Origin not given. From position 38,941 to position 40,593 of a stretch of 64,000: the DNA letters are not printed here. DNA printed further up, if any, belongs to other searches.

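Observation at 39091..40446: Fusion of a SurA-like chaperone/parvulin PPIase with a thioredoxin-like CxxC domain on a membrane anchor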

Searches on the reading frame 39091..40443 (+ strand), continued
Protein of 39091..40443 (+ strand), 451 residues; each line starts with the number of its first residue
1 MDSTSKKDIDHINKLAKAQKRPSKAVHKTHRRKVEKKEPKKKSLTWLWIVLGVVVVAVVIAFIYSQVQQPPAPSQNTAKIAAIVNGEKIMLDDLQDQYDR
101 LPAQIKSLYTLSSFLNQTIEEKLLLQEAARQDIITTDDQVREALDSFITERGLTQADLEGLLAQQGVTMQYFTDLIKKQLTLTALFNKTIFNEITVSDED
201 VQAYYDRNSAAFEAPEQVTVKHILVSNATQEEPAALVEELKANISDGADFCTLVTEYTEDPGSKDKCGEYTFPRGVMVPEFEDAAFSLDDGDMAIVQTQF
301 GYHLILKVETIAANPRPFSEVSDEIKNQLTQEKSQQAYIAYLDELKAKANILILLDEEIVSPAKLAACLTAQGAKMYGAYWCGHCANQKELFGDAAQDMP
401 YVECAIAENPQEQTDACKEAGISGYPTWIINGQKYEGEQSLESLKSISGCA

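Call 32: find_encoding_contigs(protein=P0017, flank=10000, max_places=1)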
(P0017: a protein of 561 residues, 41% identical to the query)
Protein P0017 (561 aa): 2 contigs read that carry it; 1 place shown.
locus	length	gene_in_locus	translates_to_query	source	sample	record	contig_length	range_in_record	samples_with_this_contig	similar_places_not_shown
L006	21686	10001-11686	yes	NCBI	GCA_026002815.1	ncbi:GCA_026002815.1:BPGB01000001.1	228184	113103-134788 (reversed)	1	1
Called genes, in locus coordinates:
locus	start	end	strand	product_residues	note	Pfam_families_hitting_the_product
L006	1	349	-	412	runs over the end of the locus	PF00072:Response_reg (faint)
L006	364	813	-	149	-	-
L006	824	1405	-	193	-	-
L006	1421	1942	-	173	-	-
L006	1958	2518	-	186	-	-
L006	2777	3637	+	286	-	PF04014:MazE_antitoxin (weak)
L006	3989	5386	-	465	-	-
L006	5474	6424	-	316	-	PF06550:SPP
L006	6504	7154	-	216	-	PF09335:VTT_dom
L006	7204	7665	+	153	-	PF01877:RNA_binding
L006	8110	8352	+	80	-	PF07690:MFS_1 (weak)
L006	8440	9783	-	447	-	PF01935:DUF87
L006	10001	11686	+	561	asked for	PF13623:SurA_N_2, PF13624:SurA_N_3, PF13145:Rotamase_2, PF13616:Rotamase_3, PF00639:Rotamase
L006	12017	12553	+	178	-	PF00318:Ribosomal_S2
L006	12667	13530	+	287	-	-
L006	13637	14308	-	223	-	PF00154:RecA_N, PF03796:DnaB_C (faint), PF06745:ATPase (weak), PF08423:Rad51, PF01637:ATPase_2 (weak), PF13481:AAA_25, PF13401:AAA_22, PF13479:AAA_24, +1 more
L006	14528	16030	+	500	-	-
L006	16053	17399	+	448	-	-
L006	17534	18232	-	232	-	-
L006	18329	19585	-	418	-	PF13506:Glyco_transf_21, PF03142:Chitin_synth_2 (faint), PF00535:Glycos_transf_2, PF10111:Glyco_tranf_2_2, PF13641:Glyco_tranf_2_3, PF13704:Glyco_tranf_2_4 (faint), PF13632:Glyco_trans_2_3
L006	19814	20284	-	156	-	PF24250:HVO_2718 (faint), PF12844:HTH_19 (weak), PF01381:HTH_3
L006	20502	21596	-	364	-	PF01170:UPF0020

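Call 33: find_encoding_contigs(protein=P0053, flank=10000, max_places=1)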
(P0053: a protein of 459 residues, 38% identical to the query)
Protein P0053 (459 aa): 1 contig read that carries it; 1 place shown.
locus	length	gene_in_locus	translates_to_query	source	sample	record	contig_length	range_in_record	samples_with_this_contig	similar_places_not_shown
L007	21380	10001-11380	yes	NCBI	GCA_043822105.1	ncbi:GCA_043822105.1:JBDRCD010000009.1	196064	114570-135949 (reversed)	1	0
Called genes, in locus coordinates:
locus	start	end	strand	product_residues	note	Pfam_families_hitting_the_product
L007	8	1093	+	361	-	PF00579:tRNA-synt_1b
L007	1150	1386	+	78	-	-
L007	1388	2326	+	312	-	PF00571:CBS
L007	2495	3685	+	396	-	PF13173:AAA_14, PF13635:DUF4143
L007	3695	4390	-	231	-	PF01978:TrmB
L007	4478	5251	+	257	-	-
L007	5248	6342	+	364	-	PF00391:PEP-utilizers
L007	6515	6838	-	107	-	-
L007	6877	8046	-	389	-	PF07690:MFS_1, PF12832:MFS_1_like, PF13347:MFS_2 (faint), PF07690:MFS_1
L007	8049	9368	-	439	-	PF01935:DUF87, PF05707:Zot (faint)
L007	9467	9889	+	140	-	-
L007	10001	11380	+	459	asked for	PF13623:SurA_N_2 (faint), PF13624:SurA_N_3, PF09312:SurA_N, PF13145:Rotamase_2, PF13616:Rotamase_3, PF00639:Rotamase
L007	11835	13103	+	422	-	PF01751:Toprim (weak), PF13155:Toprim_2, PF13662:Toprim_4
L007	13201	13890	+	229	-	PF01163:RIO1, PF06293:Kdo (faint), PF19974:TCAD9 (weak)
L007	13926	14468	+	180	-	PF00013:KH_1, PF21800:KH_KRR1_2nd, PF22891:KH_PNO1_2nd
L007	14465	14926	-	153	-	-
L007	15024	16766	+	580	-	PF02518:HATPase_c, PF13589:HATPase_c_3, PF09239:Topo-VIb_trans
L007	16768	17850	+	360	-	PF04406:TP6A_N, PF20768:Topo_VI_alpha, PF21180:TOP6A-Spo11_Toprim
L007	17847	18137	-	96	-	-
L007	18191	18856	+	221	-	PF13263:PHP_C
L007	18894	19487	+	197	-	-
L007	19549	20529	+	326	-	PF00294:PfkB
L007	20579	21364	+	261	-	PF01791:DeoC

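Call 34: predict_structure(alignment_id=A2)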
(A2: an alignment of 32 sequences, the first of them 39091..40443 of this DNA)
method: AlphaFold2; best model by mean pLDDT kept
length: 451 residues; sequences in the alignment: 32
mean_pLDDT: 84.3   pTM: 0.57
mean pLDDT of the five models: 84.3, 83.9, 81.6, 80.6, 79.4
residues with pLDDT >= 90: 300; 70-90: 67; 50-70: 28; < 50: 56
segments of 3 or more residues with pLDDT < 50: 1-13, 15-47, 67-76
pLDDT, mean of each block of 10 residues (from residue 1): 40 44 33 37 48 65 54 55 94 90 80 91 97 96 95 95 90 94 94 92 95 95 87 91 96 95 93 96 97 96 98 94 96 91 95 71 89 95 91 90 94 94 94 91 84 69
secondary structure, 60 per line:
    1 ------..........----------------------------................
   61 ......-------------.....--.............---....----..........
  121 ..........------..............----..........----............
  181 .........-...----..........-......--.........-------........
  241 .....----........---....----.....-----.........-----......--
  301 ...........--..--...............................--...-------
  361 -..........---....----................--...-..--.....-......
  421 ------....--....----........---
elements in order: H7-16 H45-66 E80-84 E87-90 H91-99 H103-106 H111-130 H137-150 H155-164 H169-189 H198-207 H209-212 E217-225 H233-245 H250-257 H261-264 E269-273 H279-287 E293-298 E301-311 H318-348 E351-353 H362-371 E375-378 H383-398 E401-403 E409-413 H415-420 E427-430 E433-436 H441-448

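Call 37: fold_search(model_id=the predicted structure, library=pdb)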
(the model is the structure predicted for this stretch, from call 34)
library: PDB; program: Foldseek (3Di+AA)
matches with E <= 10: 661; with E <= 0.001: 93
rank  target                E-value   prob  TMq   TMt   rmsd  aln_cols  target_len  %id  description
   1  1m5y_D                1.9e-15  1.00  0.28  0.32  14.4       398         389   17  Crystallographic Structure of SurA, a Molecular Chaperone that Facilitates Outer Membrane Porin Folding (released 2002-11-08)
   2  9hg5_F                3.0e-15  1.00  0.35  0.50  12.6       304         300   19  BAM-SurA complex in the swing-in state with full length BamC resolved (released 2025-04-16)
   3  9hg7_F                1.2e-14  1.00  0.32  0.46  20.0       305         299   17  BAM-SurA complex in the swing-out state (released 2025-04-16)
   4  3rfw                  1.3e-14  1.00  0.30  0.49  17.0       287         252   28  The virulence factor PEB4 and the periplasmic protein Cj1289 are two structurally-related SurA-like chaperones in the hu (released 2011-04-27)
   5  1m5y_A                3.6e-14  1.00  0.30  0.34  13.3       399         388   17  Crystallographic Structure of SurA, a Molecular Chaperone that Facilitates Outer Membrane Porin Folding (released 2002-11-08)
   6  6vj6_A                4.0e-14  1.00  0.25  0.39  11.4       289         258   26  2.55 Angstrom Resolution Crystal Structure of Peptidylprolyl Isomerase (PrsA) from Bacillus cereus (released 2020-02-05)
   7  9a7d_B                4.0e-14  1.00  0.23  0.34  25.1       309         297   17  Integrative model of YRVJ-YACD by crosslinking MS and deep learning (released 2024-09-18)
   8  1m5y_C                6.3e-14  1.00  0.29  0.34  13.6       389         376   18  Crystallographic Structure of SurA, a Molecular Chaperone that Facilitates Outer Membrane Porin Folding (released 2002-11-08)
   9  1m5y_B                1.0e-13  1.00  0.29  0.34  13.2       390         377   18  Crystallographic Structure of SurA, a Molecular Chaperone that Facilitates Outer Membrane Porin Folding (released 2002-11-08)
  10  4wo7_A                2.3e-13  1.00  0.23  0.34  13.6       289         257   23  Crystal Structure of PrsA from Bacillus subtilis (released 2014-12-24)
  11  4wo7_B                2.7e-13  1.00  0.23  0.34  13.5       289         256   24  Crystal Structure of PrsA from Bacillus subtilis (released 2014-12-24)
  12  9hga_F                2.8e-13  1.00  0.33  0.46  19.8       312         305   18  BAM-SurA-darobactin complex in the swing-out state (released 2025-04-16)
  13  3nrk                  3.0e-13  1.00  0.41  0.55   6.5       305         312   16  The crystal structure of the leptospiral hypothetical protein LIC12922 (released 2010-11-24)
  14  2pv3_A                5.1e-13  1.00  0.35  0.53  11.3       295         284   17  Crystallographic Structure of SurA fragment lacking the second peptidyl-prolyl isomerase domain complexed with peptide (released 2007-10-02)
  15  3rgc_B                1.5e-12  1.00  0.37  0.62  11.4       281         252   19  The virulence factor PEB4 and the periplasmic protein Cj1289 are two structurally related SurA-like chaperones in the  (released 2011-04-27)
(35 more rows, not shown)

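Call 41: find_related_loci(query=A2, collection=genome_contigs, flank=10000)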
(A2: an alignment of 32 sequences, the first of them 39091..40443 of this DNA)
Query A2 (451 aa) in genome_contigs; peptide patterns used: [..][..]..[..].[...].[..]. (x = any residue, [..] = any of these).
600 stretches matched a pattern (row limit reached: there are more); 550 encode a relative of the query (tblastn E <= 1e-3); the best 80 are kept; 80 distinct loci.
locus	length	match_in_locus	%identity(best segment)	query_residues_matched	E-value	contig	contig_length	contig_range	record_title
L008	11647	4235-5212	30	42-357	2e-37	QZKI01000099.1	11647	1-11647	MAG: Candidatus Abyssobacteria bacterium SURF_17 Ga0104751_1007571, whole genome shotgun sequence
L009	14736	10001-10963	29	41-351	8e-37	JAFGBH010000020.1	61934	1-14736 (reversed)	MAG: Deltaproteobacteria bacterium isolate Zod_Metabat.1020 k87_818704, whole genome shotgun sequence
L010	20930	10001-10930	29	41-352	8e-37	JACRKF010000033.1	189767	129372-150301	MAG: Candidatus Woesearchaeota archaeon isolate NC_groundwater_1848_Pr3_B-0.1um_32_11 SR-2_scaffold_141_2274624, whole g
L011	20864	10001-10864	32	80-353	3e-37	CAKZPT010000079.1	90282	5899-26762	MAG TPA_asm: uncultured bacterium isolate SRR5214706_bin.54_CONCOCT_v1.1_MAG genome assembly, contig: ERZ1744544.144, wh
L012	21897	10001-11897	30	51-357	6e-36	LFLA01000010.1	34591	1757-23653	MAG: Nitrospina sp. LS_NOB contig23553, whole genome shotgun sequence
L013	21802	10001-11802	33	78-368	5e-34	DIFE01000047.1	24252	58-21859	MAG TPA_asm: Deltaproteobacteria bacterium UBA5756 UBA5756_contig_12250, whole genome shotgun sequence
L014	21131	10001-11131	30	40-422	6e-34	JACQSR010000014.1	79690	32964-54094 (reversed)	MAG: Candidatus Woesearchaeota archaeon isolate NC_groundwater_1390_Ag_S-0.2um_45_88 S_p2_S4_coassembly_k141_1134884, wh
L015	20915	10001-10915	31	54-351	7e-34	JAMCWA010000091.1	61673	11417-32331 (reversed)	MAG: Bacillota bacterium isolate FK_Sedi_B_Bin.70 NODE_1125_length_61673_cov_4.47457, whole genome shotgun sequence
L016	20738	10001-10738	33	80-351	9e-34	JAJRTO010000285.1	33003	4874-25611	MAG: Candidatus Poribacteria bacterium isolate Dive96_bin1.70 k141_2569645, whole genome shotgun sequence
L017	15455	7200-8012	33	101-362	2e-33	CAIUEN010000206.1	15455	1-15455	MAG: uncultured Verrucomicrobiales bacterium isolate Ki1-2-7m_bin-060 genome assembly, contig: bin-060:206/535, whole ge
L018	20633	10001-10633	33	132-346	2e-32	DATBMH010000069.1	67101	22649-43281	MAG TPA_asm: Gaiellaceae bacterium isolate SMAG_U3993 k141_1392695, whole genome shotgun sequence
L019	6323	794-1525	29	115-353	4e-32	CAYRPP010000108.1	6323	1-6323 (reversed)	MAG TPA_asm: uncultured Lentisphaerales bacterium isolate SRP192927_co4_517 genome assembly, contig: NODE_33702_length_6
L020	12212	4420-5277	30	80-357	7e-32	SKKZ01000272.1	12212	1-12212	MAG: Coriobacteriia bacterium isolate CSSed162cmA_190 CSSed16-2cmA-16745, whole genome shotgun sequence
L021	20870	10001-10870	30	78-351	2e-31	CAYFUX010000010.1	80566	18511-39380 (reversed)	MAG TPA_asm: uncultured Spirochaetaceae bacterium isolate ERP107533_co1_111 genome assembly, contig: NODE_55_length_8056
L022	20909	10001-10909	30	70-352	2e-31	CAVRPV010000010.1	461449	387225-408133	MAG: uncultured delta proteobacterium isolate MFD02979.bin.2.110 genome assembly, contig: contig_23207, whole genome sho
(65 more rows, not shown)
